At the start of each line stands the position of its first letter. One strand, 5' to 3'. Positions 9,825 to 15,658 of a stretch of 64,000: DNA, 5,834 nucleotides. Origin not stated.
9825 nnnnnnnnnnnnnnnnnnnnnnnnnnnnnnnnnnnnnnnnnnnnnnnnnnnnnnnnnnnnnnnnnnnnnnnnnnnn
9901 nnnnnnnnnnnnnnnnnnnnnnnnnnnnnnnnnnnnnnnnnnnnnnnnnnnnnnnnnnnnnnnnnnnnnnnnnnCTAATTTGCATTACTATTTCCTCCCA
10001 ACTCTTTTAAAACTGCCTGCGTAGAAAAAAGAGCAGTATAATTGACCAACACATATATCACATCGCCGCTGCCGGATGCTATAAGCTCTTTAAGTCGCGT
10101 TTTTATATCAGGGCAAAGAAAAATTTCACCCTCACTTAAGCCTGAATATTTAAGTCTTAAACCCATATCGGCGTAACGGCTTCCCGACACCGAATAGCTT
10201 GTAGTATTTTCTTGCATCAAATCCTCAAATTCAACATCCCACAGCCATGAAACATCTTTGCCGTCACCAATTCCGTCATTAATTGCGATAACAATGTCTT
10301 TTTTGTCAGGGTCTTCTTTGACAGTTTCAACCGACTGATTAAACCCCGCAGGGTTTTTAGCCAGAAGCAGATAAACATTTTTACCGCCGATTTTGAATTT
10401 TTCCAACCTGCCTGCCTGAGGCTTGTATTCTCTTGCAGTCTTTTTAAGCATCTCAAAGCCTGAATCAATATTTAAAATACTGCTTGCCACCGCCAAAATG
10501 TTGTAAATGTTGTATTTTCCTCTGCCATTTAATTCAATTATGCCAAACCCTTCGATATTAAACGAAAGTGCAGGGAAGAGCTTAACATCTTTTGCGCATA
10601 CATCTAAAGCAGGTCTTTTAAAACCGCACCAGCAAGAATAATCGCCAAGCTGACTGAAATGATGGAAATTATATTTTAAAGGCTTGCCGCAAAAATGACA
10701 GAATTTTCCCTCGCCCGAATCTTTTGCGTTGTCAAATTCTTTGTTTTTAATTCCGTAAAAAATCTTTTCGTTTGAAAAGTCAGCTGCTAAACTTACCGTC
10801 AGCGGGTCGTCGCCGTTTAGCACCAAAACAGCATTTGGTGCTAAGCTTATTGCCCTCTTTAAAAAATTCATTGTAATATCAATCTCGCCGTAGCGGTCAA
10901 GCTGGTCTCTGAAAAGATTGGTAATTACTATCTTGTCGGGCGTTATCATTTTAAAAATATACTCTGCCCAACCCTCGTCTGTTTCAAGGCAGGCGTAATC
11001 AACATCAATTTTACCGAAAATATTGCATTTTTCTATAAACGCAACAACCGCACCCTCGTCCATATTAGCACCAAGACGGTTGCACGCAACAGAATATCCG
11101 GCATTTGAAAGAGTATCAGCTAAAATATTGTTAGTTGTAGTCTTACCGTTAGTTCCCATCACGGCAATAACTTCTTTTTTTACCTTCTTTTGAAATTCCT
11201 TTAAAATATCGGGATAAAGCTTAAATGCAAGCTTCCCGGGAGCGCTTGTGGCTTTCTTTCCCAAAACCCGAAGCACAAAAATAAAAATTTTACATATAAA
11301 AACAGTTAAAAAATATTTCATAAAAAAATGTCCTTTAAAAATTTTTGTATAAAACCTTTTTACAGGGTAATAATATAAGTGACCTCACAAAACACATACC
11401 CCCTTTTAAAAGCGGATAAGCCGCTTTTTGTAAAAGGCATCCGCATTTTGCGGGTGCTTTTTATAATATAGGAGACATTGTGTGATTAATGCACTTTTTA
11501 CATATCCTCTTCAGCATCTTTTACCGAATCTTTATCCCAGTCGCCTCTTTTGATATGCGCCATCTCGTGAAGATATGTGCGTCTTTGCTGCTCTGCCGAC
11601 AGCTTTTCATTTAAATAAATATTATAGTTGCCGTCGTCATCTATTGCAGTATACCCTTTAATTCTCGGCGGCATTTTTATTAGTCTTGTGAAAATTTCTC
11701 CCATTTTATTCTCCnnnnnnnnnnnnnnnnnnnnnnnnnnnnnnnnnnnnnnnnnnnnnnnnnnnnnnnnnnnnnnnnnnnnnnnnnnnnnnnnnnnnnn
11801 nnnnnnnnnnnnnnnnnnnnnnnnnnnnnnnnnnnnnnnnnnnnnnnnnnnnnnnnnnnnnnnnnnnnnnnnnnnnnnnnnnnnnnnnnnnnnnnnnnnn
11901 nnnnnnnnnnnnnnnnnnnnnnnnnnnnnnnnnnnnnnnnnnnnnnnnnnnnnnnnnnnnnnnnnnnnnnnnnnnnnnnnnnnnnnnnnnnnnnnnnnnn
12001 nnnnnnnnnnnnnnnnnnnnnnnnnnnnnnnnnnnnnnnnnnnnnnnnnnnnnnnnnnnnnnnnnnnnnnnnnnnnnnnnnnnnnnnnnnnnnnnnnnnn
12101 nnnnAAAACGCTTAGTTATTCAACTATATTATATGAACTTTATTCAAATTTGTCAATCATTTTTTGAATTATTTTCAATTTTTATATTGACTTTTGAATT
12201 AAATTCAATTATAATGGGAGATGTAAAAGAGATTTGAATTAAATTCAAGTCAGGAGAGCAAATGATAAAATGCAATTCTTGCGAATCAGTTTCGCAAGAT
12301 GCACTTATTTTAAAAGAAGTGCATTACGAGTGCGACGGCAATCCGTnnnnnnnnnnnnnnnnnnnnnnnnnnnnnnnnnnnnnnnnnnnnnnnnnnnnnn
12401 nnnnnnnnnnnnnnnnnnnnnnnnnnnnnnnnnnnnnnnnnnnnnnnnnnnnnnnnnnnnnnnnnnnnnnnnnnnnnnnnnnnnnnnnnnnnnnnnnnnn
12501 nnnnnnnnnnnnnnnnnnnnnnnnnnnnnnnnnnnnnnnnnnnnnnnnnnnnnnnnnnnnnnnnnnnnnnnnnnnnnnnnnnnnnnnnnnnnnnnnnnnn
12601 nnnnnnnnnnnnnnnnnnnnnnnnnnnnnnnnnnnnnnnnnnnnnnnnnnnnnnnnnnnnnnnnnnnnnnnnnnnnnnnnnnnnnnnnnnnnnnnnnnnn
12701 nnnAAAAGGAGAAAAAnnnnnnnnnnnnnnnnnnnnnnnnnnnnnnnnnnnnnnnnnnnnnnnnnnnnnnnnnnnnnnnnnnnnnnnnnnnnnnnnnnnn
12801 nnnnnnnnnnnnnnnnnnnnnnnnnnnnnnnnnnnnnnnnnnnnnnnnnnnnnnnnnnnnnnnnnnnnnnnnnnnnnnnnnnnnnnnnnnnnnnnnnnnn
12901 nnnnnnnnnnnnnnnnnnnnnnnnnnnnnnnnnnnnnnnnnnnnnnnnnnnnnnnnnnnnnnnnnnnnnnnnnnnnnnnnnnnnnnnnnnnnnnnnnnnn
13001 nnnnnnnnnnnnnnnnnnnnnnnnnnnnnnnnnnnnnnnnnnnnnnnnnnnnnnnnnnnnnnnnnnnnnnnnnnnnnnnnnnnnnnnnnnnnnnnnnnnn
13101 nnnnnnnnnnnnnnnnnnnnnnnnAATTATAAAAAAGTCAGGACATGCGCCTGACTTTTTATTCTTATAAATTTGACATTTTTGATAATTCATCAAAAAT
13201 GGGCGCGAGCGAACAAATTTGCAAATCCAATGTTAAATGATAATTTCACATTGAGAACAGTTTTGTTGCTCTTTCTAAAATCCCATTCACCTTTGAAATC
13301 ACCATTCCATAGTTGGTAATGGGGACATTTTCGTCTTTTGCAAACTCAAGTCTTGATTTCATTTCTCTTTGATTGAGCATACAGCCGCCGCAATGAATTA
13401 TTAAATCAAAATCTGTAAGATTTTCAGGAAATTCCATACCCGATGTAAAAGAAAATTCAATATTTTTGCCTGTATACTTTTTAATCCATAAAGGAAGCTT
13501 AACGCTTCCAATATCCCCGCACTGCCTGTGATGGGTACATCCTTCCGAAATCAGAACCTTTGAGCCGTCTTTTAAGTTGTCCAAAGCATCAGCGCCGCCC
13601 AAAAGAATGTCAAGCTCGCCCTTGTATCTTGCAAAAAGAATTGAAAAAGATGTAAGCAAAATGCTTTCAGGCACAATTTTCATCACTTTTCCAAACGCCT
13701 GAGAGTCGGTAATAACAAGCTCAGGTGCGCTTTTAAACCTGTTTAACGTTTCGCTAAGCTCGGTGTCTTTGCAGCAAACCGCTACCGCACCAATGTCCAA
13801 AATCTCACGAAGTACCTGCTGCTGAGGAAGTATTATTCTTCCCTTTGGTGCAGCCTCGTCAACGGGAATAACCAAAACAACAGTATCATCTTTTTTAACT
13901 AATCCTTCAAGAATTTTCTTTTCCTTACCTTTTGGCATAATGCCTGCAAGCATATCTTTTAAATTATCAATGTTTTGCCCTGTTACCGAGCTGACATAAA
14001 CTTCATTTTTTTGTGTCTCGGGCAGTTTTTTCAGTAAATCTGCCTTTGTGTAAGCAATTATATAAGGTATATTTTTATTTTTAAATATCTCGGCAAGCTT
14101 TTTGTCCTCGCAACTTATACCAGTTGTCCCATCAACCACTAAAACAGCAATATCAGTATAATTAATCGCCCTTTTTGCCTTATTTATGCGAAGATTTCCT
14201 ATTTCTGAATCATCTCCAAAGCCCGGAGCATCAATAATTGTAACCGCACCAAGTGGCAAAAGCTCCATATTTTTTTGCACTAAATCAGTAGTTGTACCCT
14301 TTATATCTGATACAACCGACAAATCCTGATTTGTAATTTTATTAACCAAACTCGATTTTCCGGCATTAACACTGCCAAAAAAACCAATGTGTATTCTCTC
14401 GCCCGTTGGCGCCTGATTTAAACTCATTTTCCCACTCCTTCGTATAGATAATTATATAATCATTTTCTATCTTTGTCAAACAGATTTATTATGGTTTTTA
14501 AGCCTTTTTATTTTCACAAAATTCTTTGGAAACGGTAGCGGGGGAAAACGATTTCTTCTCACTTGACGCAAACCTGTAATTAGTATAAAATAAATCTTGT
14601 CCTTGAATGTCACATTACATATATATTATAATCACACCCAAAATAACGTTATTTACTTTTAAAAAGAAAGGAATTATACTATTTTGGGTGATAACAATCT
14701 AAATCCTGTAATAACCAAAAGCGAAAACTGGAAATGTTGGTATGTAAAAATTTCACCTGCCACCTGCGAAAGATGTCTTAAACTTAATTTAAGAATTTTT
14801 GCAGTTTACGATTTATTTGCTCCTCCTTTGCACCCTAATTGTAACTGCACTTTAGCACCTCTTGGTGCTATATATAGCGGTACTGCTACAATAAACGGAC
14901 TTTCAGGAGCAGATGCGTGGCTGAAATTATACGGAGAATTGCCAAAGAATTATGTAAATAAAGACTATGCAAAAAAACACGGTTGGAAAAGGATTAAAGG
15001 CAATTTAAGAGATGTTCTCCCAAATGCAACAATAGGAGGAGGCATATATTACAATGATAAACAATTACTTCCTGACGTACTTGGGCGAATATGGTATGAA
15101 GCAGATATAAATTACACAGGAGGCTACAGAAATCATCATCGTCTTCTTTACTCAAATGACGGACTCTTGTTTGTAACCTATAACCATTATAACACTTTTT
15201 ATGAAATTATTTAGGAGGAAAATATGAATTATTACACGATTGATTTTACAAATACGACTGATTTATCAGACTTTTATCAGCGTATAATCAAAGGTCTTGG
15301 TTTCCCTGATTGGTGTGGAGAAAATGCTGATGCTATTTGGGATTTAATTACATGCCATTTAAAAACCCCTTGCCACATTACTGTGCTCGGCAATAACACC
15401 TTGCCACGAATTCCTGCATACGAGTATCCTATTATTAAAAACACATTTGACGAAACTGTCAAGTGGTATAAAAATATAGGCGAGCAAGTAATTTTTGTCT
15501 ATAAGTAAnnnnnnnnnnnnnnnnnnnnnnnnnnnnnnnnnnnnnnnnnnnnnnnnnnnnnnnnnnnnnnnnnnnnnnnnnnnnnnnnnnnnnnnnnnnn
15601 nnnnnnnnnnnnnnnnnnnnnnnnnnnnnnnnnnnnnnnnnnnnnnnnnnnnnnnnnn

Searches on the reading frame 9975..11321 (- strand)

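Call 7: search_protein_families(library=pfam, proteins=[window:9975-11321:-], max_evalue=0.001)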
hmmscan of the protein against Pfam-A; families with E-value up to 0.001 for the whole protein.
window:9975-11321:- (448 aa): 2 families
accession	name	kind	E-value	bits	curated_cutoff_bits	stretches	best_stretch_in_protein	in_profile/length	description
PF08353.15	MurT_C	-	8.5e-34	116.3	25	1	320-431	1-110/110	MurT ligase C-terminal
PF08245.18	Mur_ligase_M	-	9.4e-14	52.3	24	1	55-201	2-161/200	Mur ligase middle domain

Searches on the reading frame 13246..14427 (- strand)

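Call 7: search_protein_families(library=pfam, proteins=[window:13246-14427:-], max_evalue=0.001)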
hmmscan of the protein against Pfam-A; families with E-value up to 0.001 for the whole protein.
window:13246-14427:- (393 aa): 8 families
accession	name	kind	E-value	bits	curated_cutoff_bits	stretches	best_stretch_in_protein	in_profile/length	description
PF18133.7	HydF_tetramer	-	8.4e-48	161.5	22.6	1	275-389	3-117/118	Hydrogen maturase F tetramerization domain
PF18128.7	HydF_dimer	-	8.6e-41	138.5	23.4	1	172-270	1-99/99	Hydrogen maturase F dimerization domain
PF01926.29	MMR_HSR1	-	9e-21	74.5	21.9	1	14-128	2-113/113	50S ribosome-binding GTPase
PF00009.33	GTP_EFTU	-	3.3e-10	40.3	26.5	1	13-147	5-150/188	Elongation factor Tu GTP binding domain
PF00350.29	Dynamin_N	-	7.4e-08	33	27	0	14-45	1-32/168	Dynamin family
PF02421.24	FeoB_N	-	4e-05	23.6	27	1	13-70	2-57/156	Ferrous iron transport protein B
PF03193.22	RsgA_GTPase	-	4.8e-05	23.7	30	0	16-71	111-169/174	RsgA GTPase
PF00549.24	Ligase_CoA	-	0.00043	20.8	24.5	0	69-119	27-77/128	CoA-ligase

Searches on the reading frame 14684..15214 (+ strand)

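Call 7: search_protein_families(library=pfam, proteins=[window:14684-15214:+], max_evalue=0.001)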
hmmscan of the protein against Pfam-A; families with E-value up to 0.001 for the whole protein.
window:14684-15214:+ (176 aa): 1 family
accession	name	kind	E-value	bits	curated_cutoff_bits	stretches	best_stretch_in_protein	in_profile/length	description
PF00545.25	Ribonuclease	-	3.2e-07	31.2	24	1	85-175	12-97/98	ribonuclease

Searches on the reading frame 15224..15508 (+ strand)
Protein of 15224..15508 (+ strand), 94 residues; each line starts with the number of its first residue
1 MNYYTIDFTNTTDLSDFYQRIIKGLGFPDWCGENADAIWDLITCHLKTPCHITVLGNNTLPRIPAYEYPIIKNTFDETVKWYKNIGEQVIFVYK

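Call 7: search_protein_families(library=pfam, proteins=[window:15224-15508:+], max_evalue=0.001)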
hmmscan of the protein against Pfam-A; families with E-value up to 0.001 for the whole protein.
window:15224-15508:+ (94 aa): 1 family
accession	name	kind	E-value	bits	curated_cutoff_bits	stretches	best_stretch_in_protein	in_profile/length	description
PF01337.24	Barstar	-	4.8e-13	49.3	23.4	1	2-93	2-95/96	Barstar (barnase inhibitor)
